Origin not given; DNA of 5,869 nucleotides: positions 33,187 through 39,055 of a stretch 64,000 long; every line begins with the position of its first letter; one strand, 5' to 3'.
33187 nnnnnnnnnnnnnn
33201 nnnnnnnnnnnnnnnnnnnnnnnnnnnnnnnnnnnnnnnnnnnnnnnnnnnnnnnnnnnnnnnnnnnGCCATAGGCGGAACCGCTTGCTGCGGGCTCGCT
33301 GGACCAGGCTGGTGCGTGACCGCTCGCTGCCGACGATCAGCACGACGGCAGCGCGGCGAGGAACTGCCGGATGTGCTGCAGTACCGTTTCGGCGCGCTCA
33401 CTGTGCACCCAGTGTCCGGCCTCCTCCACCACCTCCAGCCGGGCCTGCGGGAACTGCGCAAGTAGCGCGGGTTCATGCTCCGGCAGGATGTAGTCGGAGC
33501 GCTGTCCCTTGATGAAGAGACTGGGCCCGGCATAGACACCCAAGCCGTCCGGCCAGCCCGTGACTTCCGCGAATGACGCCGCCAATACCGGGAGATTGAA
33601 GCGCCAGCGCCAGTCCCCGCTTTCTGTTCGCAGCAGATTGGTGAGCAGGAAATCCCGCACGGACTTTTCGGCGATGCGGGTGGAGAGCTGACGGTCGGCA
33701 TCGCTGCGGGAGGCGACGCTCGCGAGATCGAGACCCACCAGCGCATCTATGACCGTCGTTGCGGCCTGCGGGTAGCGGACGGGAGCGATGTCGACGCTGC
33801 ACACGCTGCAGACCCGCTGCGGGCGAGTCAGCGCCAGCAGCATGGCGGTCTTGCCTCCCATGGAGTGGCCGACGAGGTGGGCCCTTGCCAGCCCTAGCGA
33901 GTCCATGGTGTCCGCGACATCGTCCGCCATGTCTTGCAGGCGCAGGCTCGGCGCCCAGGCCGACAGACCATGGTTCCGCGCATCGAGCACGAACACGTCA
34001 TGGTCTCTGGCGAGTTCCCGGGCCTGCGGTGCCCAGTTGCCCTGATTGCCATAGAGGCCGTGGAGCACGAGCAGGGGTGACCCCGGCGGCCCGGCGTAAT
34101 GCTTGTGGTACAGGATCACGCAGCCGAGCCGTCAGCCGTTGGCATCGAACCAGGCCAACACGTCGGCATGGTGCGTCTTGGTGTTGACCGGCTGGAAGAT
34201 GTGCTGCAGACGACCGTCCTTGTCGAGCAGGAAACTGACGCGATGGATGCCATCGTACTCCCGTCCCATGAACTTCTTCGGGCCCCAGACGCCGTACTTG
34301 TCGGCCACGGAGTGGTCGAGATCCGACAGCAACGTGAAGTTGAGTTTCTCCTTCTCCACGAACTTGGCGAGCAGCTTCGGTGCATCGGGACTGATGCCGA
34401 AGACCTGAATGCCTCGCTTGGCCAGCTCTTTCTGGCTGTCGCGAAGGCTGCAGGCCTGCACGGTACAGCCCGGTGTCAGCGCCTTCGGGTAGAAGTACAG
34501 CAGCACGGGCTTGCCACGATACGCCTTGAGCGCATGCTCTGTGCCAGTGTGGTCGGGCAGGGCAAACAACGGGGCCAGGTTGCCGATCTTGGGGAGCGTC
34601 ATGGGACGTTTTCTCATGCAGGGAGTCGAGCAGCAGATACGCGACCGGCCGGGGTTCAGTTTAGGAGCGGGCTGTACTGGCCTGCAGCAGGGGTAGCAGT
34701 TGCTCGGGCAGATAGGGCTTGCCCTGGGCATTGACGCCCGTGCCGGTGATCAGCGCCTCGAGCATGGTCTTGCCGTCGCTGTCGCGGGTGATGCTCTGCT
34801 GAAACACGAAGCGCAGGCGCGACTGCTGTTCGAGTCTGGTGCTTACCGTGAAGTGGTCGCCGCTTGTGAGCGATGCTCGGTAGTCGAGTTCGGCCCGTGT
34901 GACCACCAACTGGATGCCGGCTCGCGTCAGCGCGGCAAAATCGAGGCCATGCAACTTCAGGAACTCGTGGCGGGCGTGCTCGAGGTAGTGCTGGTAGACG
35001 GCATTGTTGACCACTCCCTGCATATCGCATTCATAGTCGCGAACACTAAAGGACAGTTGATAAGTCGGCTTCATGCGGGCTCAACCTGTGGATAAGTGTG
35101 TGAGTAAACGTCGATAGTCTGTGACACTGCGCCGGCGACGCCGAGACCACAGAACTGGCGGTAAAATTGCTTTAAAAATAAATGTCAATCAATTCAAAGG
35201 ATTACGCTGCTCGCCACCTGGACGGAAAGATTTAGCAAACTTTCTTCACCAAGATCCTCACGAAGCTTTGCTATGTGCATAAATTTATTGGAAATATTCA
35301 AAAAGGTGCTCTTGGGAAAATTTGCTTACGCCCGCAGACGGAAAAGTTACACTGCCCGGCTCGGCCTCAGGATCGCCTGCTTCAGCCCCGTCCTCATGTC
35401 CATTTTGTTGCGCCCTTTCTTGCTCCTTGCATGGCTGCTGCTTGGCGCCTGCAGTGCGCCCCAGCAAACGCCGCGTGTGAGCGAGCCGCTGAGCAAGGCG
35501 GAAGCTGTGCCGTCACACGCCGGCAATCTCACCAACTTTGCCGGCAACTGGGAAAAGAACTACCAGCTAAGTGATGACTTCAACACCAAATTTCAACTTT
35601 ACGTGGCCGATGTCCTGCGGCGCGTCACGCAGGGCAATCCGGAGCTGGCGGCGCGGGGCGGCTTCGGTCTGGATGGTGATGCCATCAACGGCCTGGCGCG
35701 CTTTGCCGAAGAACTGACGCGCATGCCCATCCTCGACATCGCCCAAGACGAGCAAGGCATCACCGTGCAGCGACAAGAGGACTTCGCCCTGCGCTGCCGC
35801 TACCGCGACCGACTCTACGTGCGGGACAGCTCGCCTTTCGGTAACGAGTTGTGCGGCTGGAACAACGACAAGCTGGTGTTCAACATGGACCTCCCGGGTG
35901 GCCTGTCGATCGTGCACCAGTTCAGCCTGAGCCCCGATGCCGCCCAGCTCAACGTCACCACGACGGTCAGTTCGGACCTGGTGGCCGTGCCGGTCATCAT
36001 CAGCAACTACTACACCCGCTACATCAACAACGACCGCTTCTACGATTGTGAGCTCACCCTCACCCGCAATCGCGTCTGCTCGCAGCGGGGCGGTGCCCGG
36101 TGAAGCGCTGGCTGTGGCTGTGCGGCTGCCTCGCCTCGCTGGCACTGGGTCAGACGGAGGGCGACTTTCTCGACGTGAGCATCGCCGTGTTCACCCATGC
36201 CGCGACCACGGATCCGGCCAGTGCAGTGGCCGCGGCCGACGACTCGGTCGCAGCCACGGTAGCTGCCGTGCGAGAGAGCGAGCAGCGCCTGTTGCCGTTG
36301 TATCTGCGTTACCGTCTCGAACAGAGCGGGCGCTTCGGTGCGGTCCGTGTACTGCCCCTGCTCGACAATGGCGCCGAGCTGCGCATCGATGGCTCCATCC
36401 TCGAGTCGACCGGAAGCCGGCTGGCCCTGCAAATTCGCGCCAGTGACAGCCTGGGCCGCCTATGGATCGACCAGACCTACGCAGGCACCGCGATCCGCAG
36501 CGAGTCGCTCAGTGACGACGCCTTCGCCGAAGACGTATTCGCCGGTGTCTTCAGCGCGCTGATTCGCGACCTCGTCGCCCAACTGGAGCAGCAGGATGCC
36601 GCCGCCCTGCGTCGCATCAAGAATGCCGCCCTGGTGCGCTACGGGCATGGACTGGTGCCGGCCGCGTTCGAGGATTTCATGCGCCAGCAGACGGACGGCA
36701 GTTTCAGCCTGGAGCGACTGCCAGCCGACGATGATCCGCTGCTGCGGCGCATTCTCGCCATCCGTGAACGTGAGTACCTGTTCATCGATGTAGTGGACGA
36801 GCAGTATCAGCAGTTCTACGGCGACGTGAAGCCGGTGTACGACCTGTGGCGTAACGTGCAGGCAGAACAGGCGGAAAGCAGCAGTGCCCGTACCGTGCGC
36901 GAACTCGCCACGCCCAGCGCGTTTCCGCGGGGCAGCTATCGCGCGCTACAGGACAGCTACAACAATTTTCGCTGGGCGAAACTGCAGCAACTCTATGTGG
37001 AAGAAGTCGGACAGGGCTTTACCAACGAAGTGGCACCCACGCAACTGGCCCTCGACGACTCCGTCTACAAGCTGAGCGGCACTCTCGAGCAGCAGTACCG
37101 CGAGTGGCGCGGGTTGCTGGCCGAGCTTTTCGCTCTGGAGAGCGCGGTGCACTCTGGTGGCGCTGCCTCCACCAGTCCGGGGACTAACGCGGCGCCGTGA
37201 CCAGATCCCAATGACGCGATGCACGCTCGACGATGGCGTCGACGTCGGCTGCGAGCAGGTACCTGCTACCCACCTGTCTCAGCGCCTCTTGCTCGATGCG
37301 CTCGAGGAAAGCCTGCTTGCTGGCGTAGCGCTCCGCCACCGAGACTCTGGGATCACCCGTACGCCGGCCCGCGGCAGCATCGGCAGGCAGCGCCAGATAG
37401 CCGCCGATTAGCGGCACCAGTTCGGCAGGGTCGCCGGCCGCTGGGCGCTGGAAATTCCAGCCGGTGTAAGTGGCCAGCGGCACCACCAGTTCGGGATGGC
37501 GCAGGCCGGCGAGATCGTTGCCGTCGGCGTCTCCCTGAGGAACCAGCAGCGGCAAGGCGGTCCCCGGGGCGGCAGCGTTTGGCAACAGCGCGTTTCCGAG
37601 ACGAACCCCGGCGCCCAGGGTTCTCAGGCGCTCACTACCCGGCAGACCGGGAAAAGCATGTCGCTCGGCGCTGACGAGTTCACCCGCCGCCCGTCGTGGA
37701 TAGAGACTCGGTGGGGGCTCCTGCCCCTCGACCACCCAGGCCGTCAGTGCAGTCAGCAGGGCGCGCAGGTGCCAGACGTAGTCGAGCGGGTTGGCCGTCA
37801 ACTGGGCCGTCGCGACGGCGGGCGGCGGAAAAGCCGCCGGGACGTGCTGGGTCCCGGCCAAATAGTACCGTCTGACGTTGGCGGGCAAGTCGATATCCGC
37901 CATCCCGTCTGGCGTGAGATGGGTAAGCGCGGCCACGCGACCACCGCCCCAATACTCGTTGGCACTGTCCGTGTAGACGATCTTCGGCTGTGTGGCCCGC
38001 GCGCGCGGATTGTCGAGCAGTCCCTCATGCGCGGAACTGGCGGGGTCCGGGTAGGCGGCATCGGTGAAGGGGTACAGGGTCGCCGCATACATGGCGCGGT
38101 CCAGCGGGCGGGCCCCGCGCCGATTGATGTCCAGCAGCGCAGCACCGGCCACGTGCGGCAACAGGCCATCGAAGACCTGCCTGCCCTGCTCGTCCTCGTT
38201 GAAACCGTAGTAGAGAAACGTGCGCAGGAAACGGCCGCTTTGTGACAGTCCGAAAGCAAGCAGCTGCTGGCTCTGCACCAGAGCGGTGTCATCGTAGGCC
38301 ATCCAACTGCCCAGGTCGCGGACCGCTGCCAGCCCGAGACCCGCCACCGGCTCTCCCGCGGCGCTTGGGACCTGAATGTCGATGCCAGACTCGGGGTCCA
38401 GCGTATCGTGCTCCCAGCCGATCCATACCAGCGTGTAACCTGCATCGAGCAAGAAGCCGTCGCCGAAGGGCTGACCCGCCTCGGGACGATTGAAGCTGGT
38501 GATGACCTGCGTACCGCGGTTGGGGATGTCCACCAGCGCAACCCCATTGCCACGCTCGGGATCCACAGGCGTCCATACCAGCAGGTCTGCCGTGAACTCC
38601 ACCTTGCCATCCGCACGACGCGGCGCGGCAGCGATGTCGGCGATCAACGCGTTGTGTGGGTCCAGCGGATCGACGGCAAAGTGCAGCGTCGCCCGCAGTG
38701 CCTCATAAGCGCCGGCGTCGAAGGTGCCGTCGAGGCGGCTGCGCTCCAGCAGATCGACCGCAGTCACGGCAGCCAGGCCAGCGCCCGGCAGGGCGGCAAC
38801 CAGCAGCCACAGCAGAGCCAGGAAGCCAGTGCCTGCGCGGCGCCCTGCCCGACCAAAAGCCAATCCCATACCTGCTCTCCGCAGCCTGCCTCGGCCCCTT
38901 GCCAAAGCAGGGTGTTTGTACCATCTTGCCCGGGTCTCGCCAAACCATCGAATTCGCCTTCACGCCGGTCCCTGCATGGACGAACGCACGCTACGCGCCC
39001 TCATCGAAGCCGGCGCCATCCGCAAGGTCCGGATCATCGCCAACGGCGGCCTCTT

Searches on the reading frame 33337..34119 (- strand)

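Call 26: search_protein_families(library=pfam, proteins=[window:33337-34119:-], max_evalue=0.001)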
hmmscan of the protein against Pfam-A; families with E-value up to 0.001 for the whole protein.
window:33337-34119:- (260 aa): 6 families
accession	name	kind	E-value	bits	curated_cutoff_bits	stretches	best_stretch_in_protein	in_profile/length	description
PF00561.26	Abhydrolase_1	-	5.5e-29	102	25.8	1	15-242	2-244/245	alpha/beta hydrolase fold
PF12697.13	Abhydrolase_6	-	1.2e-22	82.1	26.3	1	16-246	1-214/217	Alpha/beta hydrolase family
PF12146.15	Hydrolase_4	-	1.2e-09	38.2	27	1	16-120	7-116/239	Serine aminopeptidase, S33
PF00756.26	Esterase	-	2.6e-05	24.5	22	1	65-109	103-146/251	Putative esterase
PF07819.20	PGAP1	-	0.00018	21.7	24.3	0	81-120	94-135/233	PGAP1-like alpha/beta domain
PF00975.26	Thioesterase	-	0.00062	20.5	26.4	1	15-97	2-85/226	Thioesterase domain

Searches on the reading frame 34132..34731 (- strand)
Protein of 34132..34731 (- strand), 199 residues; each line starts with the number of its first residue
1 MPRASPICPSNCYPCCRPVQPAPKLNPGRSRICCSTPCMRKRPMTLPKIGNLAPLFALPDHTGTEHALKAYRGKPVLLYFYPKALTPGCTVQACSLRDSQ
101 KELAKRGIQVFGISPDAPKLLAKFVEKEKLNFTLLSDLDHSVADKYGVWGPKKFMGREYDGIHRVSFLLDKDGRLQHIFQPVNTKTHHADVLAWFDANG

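Call 26: search_protein_families(library=pfam, proteins=[window:34132-34731:-], max_evalue=0.001)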
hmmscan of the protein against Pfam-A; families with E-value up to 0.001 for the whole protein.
window:34132-34731:- (199 aa): 3 families
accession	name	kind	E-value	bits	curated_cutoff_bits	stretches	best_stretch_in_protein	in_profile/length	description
PF00578.27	AhpC-TSA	-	1e-36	126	26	1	49-177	1-123/124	AhpC/TSA family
PF08534.16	Redoxin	-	1.5e-22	80.4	26.6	1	49-186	2-139/148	Redoxin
PF13911.12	AhpC-TSA_2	-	0.00021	22.1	27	1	96-149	2-55/114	AhpC/TSA antioxidant enzyme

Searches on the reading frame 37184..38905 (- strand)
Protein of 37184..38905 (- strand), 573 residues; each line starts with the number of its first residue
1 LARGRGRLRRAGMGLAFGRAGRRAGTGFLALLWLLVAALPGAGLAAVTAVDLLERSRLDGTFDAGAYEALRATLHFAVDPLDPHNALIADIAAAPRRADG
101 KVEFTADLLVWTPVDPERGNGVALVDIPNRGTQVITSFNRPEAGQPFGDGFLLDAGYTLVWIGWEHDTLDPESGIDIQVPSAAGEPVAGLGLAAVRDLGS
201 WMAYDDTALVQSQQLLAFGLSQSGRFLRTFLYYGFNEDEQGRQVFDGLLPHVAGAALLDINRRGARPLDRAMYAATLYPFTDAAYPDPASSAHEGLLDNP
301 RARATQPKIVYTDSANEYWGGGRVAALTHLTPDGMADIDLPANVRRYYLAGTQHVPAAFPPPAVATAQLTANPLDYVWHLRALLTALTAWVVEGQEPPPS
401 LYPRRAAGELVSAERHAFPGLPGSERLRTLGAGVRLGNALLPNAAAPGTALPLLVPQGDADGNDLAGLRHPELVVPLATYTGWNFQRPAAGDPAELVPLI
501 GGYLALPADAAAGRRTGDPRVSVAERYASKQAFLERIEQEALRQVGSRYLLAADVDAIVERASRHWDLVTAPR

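Call 26: search_protein_families(library=pfam, proteins=[window:37184-38905:-], max_evalue=0.001)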
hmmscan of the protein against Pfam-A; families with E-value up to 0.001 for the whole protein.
window:37184-38905:- (573 aa): 1 family
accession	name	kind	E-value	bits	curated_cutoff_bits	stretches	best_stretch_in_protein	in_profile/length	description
PF20091.5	Abhydrolase_10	-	9.5e-38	130.7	23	1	98-560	57-429/429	Alpha/beta hydrolase domain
